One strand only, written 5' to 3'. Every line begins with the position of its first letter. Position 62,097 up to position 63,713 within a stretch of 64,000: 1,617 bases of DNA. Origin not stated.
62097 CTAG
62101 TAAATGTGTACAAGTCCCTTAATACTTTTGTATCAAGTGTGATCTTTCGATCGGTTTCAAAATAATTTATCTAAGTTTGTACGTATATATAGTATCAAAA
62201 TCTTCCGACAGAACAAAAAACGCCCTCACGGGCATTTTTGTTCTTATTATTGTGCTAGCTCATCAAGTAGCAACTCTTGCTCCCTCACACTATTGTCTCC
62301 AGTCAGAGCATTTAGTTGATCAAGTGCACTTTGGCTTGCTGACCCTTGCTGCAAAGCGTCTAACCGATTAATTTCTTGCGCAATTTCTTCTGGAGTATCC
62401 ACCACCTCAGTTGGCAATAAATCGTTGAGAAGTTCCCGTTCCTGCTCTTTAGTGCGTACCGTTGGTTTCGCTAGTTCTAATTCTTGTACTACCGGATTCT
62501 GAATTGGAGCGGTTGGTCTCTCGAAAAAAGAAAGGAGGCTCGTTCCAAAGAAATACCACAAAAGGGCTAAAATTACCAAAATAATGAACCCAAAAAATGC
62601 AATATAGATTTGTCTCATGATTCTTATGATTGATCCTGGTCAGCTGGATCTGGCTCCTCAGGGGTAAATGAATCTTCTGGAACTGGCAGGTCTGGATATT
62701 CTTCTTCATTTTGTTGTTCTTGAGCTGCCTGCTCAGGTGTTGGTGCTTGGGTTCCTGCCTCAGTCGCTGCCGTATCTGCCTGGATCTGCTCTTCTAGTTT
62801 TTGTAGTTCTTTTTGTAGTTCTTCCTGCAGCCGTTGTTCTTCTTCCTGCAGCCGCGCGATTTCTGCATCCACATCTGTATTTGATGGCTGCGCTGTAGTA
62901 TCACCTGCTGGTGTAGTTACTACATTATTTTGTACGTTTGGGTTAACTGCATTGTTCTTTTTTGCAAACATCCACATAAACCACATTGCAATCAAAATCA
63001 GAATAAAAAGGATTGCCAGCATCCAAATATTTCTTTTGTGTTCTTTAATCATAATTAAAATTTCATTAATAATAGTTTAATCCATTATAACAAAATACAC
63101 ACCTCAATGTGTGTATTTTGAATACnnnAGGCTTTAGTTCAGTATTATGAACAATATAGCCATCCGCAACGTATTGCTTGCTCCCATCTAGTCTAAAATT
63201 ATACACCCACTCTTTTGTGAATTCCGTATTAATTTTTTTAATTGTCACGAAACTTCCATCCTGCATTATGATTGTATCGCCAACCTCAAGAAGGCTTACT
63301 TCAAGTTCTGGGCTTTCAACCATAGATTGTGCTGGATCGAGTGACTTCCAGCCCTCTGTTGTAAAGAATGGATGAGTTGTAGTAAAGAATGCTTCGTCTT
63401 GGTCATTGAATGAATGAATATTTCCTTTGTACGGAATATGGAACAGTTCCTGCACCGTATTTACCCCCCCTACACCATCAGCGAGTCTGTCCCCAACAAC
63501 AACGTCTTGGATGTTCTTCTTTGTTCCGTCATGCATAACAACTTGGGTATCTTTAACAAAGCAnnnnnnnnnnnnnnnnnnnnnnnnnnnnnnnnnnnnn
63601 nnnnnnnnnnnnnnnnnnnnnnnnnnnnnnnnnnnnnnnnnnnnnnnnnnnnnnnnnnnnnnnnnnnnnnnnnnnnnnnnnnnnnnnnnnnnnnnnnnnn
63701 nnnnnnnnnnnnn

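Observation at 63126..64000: Cys/Gly/Trp-rich protein terminating in a Hint (hedgehog/intein-like) autoprocessing domain, with its gene running off the window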

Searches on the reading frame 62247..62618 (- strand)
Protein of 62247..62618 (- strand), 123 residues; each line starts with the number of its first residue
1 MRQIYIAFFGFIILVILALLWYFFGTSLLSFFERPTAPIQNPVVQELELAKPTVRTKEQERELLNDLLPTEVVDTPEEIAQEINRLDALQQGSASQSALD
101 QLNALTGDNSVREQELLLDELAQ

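Call 5: search_protein_families(library=pfam, proteins=[window:62247-62618:-], max_evalue=1)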
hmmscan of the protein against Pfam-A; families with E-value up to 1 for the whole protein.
window:62247-62618:- (123 aa): 1 family
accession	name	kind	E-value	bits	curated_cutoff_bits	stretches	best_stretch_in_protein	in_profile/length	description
PF06837.17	Fijivirus_P9-2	-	0.1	12.7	27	1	4-33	89-118/178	Fijivirus P9-2 protein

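Call 6: search_protein_families(library=ncbifam, proteins=[window:62247-62618:-], max_evalue=1)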
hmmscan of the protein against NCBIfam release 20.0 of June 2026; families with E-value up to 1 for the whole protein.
window:62247-62618:- (123 aa): 3 families
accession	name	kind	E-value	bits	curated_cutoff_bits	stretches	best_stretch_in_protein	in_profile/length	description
NF038218.1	IcmG_DotF_IVB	equivalog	0.00059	19.6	200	1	12-103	55-144/266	type IVB secretion system protein IcmG/DotF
NF033885.1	conj_TraP_IncI1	equivalog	0.0067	16.2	135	1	6-100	14-103/217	conjugal transfer protein TraP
TIGR04077.1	expor_sig_YdyF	subfamily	0.49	10.4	35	0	39-67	6-32/49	epipeptide YydF family RiPP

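Call 101: search_protein_families(library=phrogs, proteins=[window:62247-62618:-], max_evalue=0.001)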
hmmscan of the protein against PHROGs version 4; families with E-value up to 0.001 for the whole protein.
window:62247-62618:- (123 aa): 0 families

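Call 102: search_protein_families(library=padloc, proteins=[window:62247-62618:-], max_evalue=0.01)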
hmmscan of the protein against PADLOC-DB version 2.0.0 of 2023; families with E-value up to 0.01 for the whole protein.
window:62247-62618:- (123 aa): 0 families

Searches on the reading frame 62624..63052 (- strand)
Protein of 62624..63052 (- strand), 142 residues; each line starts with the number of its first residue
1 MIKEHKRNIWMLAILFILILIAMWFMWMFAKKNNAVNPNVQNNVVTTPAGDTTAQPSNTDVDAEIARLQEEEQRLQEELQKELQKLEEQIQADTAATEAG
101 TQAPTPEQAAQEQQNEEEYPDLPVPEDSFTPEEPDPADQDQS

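Call 5: search_protein_families(library=pfam, proteins=[window:62624-63052:-], max_evalue=1)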
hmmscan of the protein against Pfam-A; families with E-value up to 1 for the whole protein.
window:62624-63052:- (142 aa): 22 families
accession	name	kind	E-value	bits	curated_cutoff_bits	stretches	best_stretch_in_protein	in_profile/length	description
PF12685.13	SpoIIIAH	-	0.0001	22.7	30.6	1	7-99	1-68/191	SpoIIIAH-like protein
PF15466.11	DUF4635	-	0.00072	19.5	27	1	11-91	32-114/134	Domain of unknown function (DUF4635)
PF19745.5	FUT8_N_cat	-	0.0014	17.9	27.6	1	14-116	9-105/499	Alpha-(1,6)-fucosyltransferase N- and catalytic domains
PF22251.1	PFF1_TM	-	0.0023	18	32.3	1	9-118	97-201/300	Vacuolar membrane protease, transmembrane domain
PF08954.16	Trimer_CC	-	0.0071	16.4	27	1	53-92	9-51/52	Trimerisation motif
PF06785.16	UPF0242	-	0.011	16.3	33.5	1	15-116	48-142/194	Uncharacterised protein family (UPF0242) N-terminus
PF19168.5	DUF5850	-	0.027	15.4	25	1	12-115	2-92/171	Family of unknown function (DUF5850)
PF04277.18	OAD_gamma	-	0.039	15.1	27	1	12-64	18-63/76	Oxaloacetate decarboxylase, gamma chain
PF20993.2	CENPH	-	0.041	14.4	27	1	57-114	92-153/175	CENPH protein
PF03040.20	CemA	-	0.042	14.2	27.4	1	11-92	6-86/229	CemA family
PF05478.16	Prominin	-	0.044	12.3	34.3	1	5-96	137-228/799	Prominin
PF01594.21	AI-2E_transport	-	0.053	13.1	34.3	1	7-90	46-129/327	AI-2E family transporter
PF07698.17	7TM-7TMR_HD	-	0.059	13.7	29.4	1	10-41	2-33/190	7TM receptor with intracellular HD hydrolase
PF14584.11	DUF4446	-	0.085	13.3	27.4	1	11-91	2-80/150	Protein of unknown function (DUF4446)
PF25588.1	DUF7934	-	0.089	12.5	30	1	59-120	201-265/333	Family of unknown function (DUF7934)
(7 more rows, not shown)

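Call 6: search_protein_families(library=ncbifam, proteins=[window:62624-63052:-], max_evalue=1)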
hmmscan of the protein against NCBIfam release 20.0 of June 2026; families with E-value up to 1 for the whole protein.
window:62624-63052:- (142 aa): 28 families (the best 25 are shown)
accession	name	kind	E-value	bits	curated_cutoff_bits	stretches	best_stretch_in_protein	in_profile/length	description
NF047368.1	collar_FlbB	equivalog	6.2e-07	29.4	110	1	9-116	5-109/193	periplasmic-type flagellar collar protein FlbB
TIGR03779.1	Bac_Flav_CT_M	equivalog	0.0002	20.7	172.45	1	3-117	2-112/410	conjugative transposon protein TraM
NF002058.0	PRK00888.1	equivalog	0.00062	19.6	101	1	12-90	4-82/111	cell division protein FtsB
NF047377.1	heat_HspR_dupli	exception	0.00096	18.7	300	1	63-118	69-123/214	heat shock protein transcriptional repressor HspR, fused homodimer type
NF052531.1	Strep_LiaS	equivalog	0.00096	18.5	450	1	7-82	44-117/328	envelope stress sensor histidine kinase LiaS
NF038218.1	IcmG_DotF_IVB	equivalog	0.0022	17.7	200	1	4-91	46-134/266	type IVB secretion system protein IcmG/DotF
NF009992.0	PRK13461.1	equivalog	0.0039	16.8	127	1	13-113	12-113/159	F0F1 ATP synthase subunit B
NF046001.1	SecDF_plasm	equivalog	0.0052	14.9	500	1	2-99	537-627/878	protein translocase subunit SecDF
NF047418.1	teichoic_AuxB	equivalog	0.008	15.2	300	1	13-118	131-223/345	lipoteichoic acid stability factor AuxB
NF038340.1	SAR2788_fam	subfamily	0.0085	15.9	50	1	14-102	6-94/177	SAR2788 family putative toxin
NF033512.1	T2SS_chap_CpaB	equivalog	0.0094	15.9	90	1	9-108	4-96/206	metalloprotease secretion chaperone CpaB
NF033885.1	conj_TraP_IncI1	equivalog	0.016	14.9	135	1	12-101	18-120/217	conjugal transfer protein TraP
TIGR03593.1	yidC_nterm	equivalog_domain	0.02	14.5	58.25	1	11-63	5-63/363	membrane protein insertase YidC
NF052398.1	Agg_Promo_Fact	equivalog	0.028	14.6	170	1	18-117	8-100/202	aggregation-promoting factor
NF007997.0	PRK10722.1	equivalog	0.028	13.6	234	1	59-91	173-205/250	two-component system QseEF-associated lipoprotein QseG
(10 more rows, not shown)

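Call 12: find_encoding_contigs(protein=window:62624-63052:-, flank=10000, max_places=5)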
Protein window:62624-63052:- (142 aa): no gene with exactly this product is on record in the collection.

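Call 101: search_protein_families(library=phrogs, proteins=[window:62624-63052:-], max_evalue=0.001)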
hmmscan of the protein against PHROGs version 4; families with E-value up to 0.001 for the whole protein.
window:62624-63052:- (142 aa): 2 families
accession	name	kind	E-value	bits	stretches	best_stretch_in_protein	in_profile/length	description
phrog_3751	-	moron, auxiliary metabolic gene and host takeover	0.00011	23.5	1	7-91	3-85/92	membrane protein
phrog_739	-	lysis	0.00044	21.5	1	8-95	6-90/122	Rz-like spanin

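Call 102: search_protein_families(library=padloc, proteins=[window:62624-63052:-], max_evalue=0.01)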
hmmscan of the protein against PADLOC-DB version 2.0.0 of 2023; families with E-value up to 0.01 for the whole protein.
window:62624-63052:- (142 aa): 7 families
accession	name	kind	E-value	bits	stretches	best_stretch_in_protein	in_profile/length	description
PDLC04061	PD-T4-6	-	0.00011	19.9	1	5-137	354-479/510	-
PDLC00612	ZorB1|ZorB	-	0.00011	19.9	1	11-90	25-79/293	MotB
PDLC03976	PD-Lambda-1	-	0.00096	16.1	1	14-102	8-102/491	-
PDLC00610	ZorB1|ZorB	-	0.0012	16.5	1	11-94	24-85/254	MotB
PDLC03977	PD-Lambda-1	-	0.0019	15.2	1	12-110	6-104/496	-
PDLC00413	ThsA1|ThsA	-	0.0045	14.7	0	7-56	39-88/278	Macro domain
PDLC04975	PDC-S26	-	0.0055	14.1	1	62-98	209-245/351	-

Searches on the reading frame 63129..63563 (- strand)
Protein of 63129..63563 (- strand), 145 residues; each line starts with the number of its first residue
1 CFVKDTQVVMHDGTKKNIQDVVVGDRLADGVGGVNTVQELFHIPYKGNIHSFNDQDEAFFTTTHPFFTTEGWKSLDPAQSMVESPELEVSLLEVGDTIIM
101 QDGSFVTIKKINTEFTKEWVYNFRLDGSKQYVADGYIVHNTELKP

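Call 25: find_homologous_proteins(query=A4, max_evalue=0.00001)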
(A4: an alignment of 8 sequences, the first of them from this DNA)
Query A4 (8 sequences) (145 aa, profile of the alignment): 82 proteins with E <= 0.00001 among 1148 candidates.
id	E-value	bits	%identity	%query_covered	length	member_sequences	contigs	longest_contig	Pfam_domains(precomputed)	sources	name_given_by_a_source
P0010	6.6e-47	177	35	97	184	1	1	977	PF07591.16,PF05203.22,PF01079.26,PF08517.18,PF14890.12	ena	-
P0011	2.4e-45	172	36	97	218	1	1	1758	PF07591.16,PF05203.22,PF01079.26,PF08517.18,PF14890.12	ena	-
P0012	6.8e-44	167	33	97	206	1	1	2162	PF07591.16,PF14623.12,PF05203.22,PF01079.26,PF08517.18,PF14890.12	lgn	-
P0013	1.7e-43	166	33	97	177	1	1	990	PF07591.16,PF05203.22,PF01079.26,PF08517.18,PF14890.12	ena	-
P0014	3.1e-43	165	44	97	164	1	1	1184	PF14623.12,PF08517.18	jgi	jgi:hypothetical protein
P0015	6.7e-43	164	33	99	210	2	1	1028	PF07591.16,PF05203.22,PF01079.26,PF08517.18,PF14890.12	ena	-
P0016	2.3e-41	159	41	99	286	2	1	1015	PF05203.22,PF08517.18,PF14890.12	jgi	jgi:hypothetical protein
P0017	6.3e-41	158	34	97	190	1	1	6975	PF07591.16,PF05203.22,PF01079.26,PF14890.12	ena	-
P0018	9.4e-41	157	31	94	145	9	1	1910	PF07591.16,PF01079.26,PF14890.12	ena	-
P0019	1.5e-40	156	43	97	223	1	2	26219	PF14623.12,PF05203.22,PF08517.18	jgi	jgi:hypothetical protein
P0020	2.0e-39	153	30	97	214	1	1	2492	PF07591.16,PF05203.22,PF01079.26,PF14890.12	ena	-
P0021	2.0e-39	153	33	99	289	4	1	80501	PF07591.16,PF05203.22,PF14890.12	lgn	-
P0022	7.6e-39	151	33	93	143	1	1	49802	PF07591.16,PF14890.12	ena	-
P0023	1.4e-38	150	29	99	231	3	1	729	PF07591.16,PF01079.26,PF14890.12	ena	-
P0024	3.3e-38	149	29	99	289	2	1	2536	PF07591.16,PF05203.22,PF08517.18,PF14890.12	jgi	jgi:hypothetical protein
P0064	1.0e-22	99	33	57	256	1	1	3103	PF14890.12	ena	-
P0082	5.3e-13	67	36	56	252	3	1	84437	PF14890.12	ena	-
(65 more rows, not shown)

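Call 54: find_encoding_contigs(protein=P0019, flank=6000, max_places=2)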
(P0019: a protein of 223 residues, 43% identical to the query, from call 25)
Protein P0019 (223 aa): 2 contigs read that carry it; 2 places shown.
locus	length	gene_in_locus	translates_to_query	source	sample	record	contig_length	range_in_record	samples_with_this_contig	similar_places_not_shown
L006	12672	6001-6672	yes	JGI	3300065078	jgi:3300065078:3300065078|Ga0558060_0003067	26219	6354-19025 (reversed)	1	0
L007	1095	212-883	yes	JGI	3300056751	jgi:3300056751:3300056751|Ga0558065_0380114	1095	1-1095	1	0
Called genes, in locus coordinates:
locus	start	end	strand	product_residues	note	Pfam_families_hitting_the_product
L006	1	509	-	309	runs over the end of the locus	-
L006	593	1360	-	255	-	PF13431:TPR_17 (faint), PF07719:TPR_2 (faint), PF13181:TPR_8 (faint), PF00515:TPR_1 (faint), PF14559:TPR_19 (faint)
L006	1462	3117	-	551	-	PF01011:PQQ (faint), PF13360:PQQ_2, PF13570:Beta-prop_ACSF4, PF13360:PQQ_2, PF13570:Beta-prop_ACSF4, PF23381:Beta-prop_IFT122_1st (weak), PF25175:Beta-prop_WDR5 (weak), PF13360:PQQ_2 (weak), +3 more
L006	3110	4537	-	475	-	-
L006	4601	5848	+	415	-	-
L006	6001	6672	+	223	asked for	PF05203:Hom_end_hint, PF08517:AXH (faint), PF14623:Vint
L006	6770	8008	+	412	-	-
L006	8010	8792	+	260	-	-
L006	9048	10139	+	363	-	PF01569:PAP2 (weak), PF22778:VCPO_2nd (weak)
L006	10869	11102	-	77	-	-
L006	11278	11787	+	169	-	PF01936:NYN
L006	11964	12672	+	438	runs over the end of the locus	PF21760:SecD_1st, PF22599:SecDF_P1_head, PF02355:SecD_SecF_C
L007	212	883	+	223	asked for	PF05203:Hom_end_hint, PF08517:AXH (faint), PF14623:Vint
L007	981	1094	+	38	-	?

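Call 86: search_solved_structures(query=A4, max_evalue=0.01, show_alignments=2)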
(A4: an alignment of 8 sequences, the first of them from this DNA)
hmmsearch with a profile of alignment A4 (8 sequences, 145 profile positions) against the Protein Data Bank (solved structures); distinct sequences matched with E-value up to 0.01: 36.
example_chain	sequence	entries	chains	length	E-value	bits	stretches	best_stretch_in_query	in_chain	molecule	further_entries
6y75_A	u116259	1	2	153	1.6e-13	54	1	2-143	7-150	NAD(P)(+)--arginine ADP-ribosyltransferase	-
6tmm_BBB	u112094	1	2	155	1.7e-13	53.9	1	2-143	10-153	NAD(P)(+)--arginine ADP-ribosyltransferase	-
6tmm_AAA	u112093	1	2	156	1.7e-13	53.9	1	2-143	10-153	NAD(P)(+)--arginine ADP-ribosyltransferase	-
6y75_B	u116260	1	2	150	2.1e-13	53.7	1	2-142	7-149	NAD(P)(+)--arginine ADP-ribosyltransferase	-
8w20_A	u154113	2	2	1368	9.5e-11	45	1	2-143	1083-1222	Intein C-terminal splicing domain-containing protein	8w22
2lwy_A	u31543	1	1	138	5.5e-10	42.5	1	2-141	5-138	BACTERIAL INTEIN-LIKE DOMAIN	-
1mi8_A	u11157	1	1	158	2.8e-09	40.2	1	30-141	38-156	DnaB intein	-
6frg_A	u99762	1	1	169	6.5e-08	35.8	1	31-142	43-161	Replicative DNA helicase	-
6frh_A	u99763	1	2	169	6.6e-08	35.8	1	31-142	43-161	Replicative DNA helicase,Replicative DNA helicase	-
6rpq_A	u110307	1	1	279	7e-08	35.7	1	5-141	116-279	Ubiquitin-like protein SMT3,1108aa long hypothetical cell division control protein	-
6qaz_A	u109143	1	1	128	2.4e-07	34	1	5-73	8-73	cyanophage-like gp41-1 intein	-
6riz_A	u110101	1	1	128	1.9e-06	31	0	5-73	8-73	gp41-1 intein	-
4o1r_A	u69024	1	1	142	4.2e-06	30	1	57-141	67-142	Replicative DNA helicase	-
6fre_A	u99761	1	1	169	4.8e-06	29.8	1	31-142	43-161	Replicative DNA helicase,Replicative DNA helicase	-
6rpp_A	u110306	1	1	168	5.2e-06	29.7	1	51-141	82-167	Cell division control protein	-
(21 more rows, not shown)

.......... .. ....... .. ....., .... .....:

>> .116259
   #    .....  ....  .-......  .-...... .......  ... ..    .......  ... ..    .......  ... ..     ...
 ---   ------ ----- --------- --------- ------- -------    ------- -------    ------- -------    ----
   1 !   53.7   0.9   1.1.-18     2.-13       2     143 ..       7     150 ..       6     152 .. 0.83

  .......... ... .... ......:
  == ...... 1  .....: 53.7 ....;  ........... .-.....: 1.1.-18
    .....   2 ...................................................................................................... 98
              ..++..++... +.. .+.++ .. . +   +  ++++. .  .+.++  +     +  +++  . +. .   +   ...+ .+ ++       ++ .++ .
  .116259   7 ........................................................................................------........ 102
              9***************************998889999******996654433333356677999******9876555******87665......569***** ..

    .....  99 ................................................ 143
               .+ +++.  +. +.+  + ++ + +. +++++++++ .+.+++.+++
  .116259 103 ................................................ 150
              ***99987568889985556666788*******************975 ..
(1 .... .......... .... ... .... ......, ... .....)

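Call 100: find_encoding_contigs(protein=P0021, flank=6000, max_places=1)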
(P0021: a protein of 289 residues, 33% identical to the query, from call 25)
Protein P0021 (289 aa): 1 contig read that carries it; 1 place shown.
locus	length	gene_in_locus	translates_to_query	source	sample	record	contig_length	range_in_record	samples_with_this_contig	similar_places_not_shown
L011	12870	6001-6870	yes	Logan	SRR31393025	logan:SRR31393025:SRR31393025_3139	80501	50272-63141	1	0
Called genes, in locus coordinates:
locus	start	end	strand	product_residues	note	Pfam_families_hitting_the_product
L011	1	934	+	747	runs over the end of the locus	-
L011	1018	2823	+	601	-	-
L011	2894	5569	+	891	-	PF03406:Phage_fiber_2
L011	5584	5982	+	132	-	-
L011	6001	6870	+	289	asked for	PF05203:Hom_end_hint (faint), PF07591:PT-HINT (weak), PF14890:Intein_splicing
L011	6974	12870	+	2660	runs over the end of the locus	PF01442:Apolipoprotein (weak), PF13306:LRR_5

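Call 101: search_protein_families(library=phrogs, proteins=[P0064, P0082, P0021], max_evalue=0.001)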
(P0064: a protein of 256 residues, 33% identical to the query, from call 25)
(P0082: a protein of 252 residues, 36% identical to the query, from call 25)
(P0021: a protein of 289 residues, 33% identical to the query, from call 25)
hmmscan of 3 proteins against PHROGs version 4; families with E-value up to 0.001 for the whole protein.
P0064 (256 aa): 3 families
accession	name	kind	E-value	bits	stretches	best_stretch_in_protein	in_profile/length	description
phrog_34405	-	tail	6.1e-15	54.2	1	142-251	2553-2669/2675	tail length tape measure protein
phrog_4211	-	tail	1.1e-14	53.6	1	117-237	2507-2605/2625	tail length tape measure protein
phrog_17415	-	head and packaging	0.00091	18.3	0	29-73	228-271/940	terminase large subunit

P0082 (252 aa): 3 families
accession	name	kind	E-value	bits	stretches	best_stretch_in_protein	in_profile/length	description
phrog_4211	-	tail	2.2e-15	55.8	1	133-216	2522-2596/2625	tail length tape measure protein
phrog_34405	-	tail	4e-12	44.9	1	133-242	2553-2669/2675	tail length tape measure protein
phrog_12717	-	tail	0.00065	20.7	0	154-183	1-30/81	tail length tape measure protein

P0021 (289 aa): 2 families
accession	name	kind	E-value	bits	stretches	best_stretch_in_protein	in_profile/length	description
phrog_21587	-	unknown function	1.2e-05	24.7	1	135-196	574-633/706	-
phrog_16259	-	DNA, RNA and nucleotide metabolism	8.8e-05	22.9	1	136-216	233-316/330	DNA helicase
